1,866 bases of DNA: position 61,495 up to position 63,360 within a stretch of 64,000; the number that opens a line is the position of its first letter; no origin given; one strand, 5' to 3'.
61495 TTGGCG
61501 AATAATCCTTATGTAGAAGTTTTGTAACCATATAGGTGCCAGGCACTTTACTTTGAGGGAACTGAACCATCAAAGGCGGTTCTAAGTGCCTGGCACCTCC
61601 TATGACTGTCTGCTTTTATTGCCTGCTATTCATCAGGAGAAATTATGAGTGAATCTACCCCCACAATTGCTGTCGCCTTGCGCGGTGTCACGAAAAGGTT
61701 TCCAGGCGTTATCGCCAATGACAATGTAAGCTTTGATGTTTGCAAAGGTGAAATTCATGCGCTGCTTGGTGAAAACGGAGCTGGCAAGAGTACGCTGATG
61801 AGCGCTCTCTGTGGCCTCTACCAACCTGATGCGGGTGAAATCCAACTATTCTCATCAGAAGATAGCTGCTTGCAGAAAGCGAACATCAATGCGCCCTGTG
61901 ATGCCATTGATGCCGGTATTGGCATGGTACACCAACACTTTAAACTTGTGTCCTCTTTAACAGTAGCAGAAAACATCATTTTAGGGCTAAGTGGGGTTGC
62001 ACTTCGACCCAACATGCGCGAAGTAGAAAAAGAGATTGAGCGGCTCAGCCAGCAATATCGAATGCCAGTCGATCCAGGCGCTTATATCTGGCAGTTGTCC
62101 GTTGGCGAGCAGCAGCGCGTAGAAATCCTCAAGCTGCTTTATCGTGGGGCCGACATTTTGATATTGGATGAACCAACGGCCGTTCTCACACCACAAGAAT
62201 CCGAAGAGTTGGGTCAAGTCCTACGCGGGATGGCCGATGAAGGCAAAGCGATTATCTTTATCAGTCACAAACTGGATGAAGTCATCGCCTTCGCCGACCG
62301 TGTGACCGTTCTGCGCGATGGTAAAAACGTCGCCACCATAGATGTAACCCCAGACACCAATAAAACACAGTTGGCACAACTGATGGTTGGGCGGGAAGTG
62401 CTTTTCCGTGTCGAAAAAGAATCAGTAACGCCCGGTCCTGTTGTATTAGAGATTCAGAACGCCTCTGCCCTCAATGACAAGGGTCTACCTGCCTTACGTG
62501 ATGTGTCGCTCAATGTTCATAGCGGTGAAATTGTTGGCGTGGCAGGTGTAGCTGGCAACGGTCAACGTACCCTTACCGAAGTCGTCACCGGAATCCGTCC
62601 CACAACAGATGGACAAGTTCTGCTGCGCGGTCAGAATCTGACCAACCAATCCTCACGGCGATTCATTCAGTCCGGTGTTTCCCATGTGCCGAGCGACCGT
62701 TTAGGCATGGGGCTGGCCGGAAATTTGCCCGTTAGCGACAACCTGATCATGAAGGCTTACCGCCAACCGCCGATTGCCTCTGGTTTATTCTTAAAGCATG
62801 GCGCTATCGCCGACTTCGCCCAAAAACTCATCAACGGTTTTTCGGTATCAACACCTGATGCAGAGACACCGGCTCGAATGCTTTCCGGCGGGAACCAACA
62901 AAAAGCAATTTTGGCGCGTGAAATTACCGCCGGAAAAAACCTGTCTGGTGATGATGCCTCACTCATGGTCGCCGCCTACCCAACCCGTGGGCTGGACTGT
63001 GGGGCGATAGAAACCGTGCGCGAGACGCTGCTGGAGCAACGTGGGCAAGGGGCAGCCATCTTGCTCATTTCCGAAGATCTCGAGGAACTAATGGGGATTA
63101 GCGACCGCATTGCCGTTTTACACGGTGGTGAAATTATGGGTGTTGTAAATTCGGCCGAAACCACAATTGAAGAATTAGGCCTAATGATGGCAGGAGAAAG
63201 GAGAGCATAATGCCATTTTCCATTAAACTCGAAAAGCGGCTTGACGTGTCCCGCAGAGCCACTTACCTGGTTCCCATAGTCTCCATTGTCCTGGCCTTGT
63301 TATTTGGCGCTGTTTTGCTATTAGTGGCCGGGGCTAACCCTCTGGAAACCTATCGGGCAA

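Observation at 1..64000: Hyper-abundant palindrome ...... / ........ across the whole window (HIP-like element)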

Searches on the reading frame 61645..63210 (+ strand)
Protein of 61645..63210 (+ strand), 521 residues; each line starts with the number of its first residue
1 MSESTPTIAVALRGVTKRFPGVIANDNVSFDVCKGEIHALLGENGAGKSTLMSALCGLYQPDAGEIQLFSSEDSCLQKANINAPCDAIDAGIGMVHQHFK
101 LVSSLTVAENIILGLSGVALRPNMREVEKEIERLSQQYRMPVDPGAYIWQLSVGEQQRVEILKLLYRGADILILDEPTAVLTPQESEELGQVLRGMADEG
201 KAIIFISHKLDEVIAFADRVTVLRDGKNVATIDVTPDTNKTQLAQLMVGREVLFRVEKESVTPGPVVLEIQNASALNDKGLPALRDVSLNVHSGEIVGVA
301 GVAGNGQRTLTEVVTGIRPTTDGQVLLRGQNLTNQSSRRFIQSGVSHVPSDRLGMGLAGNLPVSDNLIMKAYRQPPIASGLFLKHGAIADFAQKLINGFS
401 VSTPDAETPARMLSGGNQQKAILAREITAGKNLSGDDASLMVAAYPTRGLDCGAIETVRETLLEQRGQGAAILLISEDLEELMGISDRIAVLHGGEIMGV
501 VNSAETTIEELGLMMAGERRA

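Call 6: search_protein_families(library=ncbifam, proteins=[window:61645-63210:+])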
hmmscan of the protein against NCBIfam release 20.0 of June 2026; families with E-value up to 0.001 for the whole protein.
window:61645-63210:+ (521 aa): 189 families (the best 25 are shown)
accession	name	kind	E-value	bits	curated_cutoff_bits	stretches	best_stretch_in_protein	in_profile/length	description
NF047930.1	ABC_ATP_B6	equivalog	4.9e-143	477.4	670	1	10-517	3-510/510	putative B6 ABC transporter ATP-binding protein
NF008442.0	PRK11288.1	equivalog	1.9e-114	382.7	689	1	9-510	7-490/504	L-arabinose ABC transporter ATP-binding protein AraG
NF010069.0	PRK13549.1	equivalog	1.4e-104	350.4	699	1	10-510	6-496/513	xylose ABC transporter ATP-binding protein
NF008030.0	PRK10762.1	equivalog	2e-101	340.2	745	1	10-511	5-487/501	ribose ABC transporter ATP-binding protein RbsA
NF008215.0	PRK10982.1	equivalog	4.2e-101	339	828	1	8-511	12-498/506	galactose/methyl galactoside ABC transporter ATP-binding protein MglA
NF040905.2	GguA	equivalog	1.4e-98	330.5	810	1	11-511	3-496/500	multiple monosaccharide ABC transporter ATP-binding protein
NF041861.1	YtfR_transport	equivalog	9e-97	324.5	850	1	11-511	3-486/492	galactofuranose ABC transporter, ATP-binding protein YtfR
NF011967.0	PRK15439.1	equivalog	1.4e-95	320.6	586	1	4-518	6-502/510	autoinducer 2 ABC transporter ATP-binding protein LsrA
TIGR02633.1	xylG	equivalog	2.5e-91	306.6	723.65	1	11-508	3-492/500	D-xylose ABC transporter ATP-binding protein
NF007253.0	PRK09700.1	equivalog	1.4e-89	301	772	1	10-510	6-500/510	D-allose ABC transporter ATP-binding protein AlsA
TIGR03411.1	urea_trans_UrtD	equivalog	2.7e-51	174.5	304.1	2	10-231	3-223/242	urea ABC transporter ATP-binding protein UrtD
TIGR01188.1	drrA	subfamily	5.1e-50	170.5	312.45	2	17-241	1-213/302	daunorubicin resistance ABC transporter, ATP-binding protein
NF010068.0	PRK13548.1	equivalog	1.7e-49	168.2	261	3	25-236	21-229/261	heme ABC transporter ATP-binding protein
TIGR02857.1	CydD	equivalog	2e-48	165.6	435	2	5-222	317-528/529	thiol reductant ABC exporter subunit CydD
TIGR04521.1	ECF_ATPase_2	equivalog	2.8e-48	164.4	330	3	26-231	22-226/279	energy-coupling factor transporter ATPase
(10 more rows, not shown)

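Call 29: find_encoding_contigs(protein=window:61645-63210:+, flank=10000, max_places=6)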
Protein window:61645-63210:+ (521 aa): no gene with exactly this product is on record in the collection.
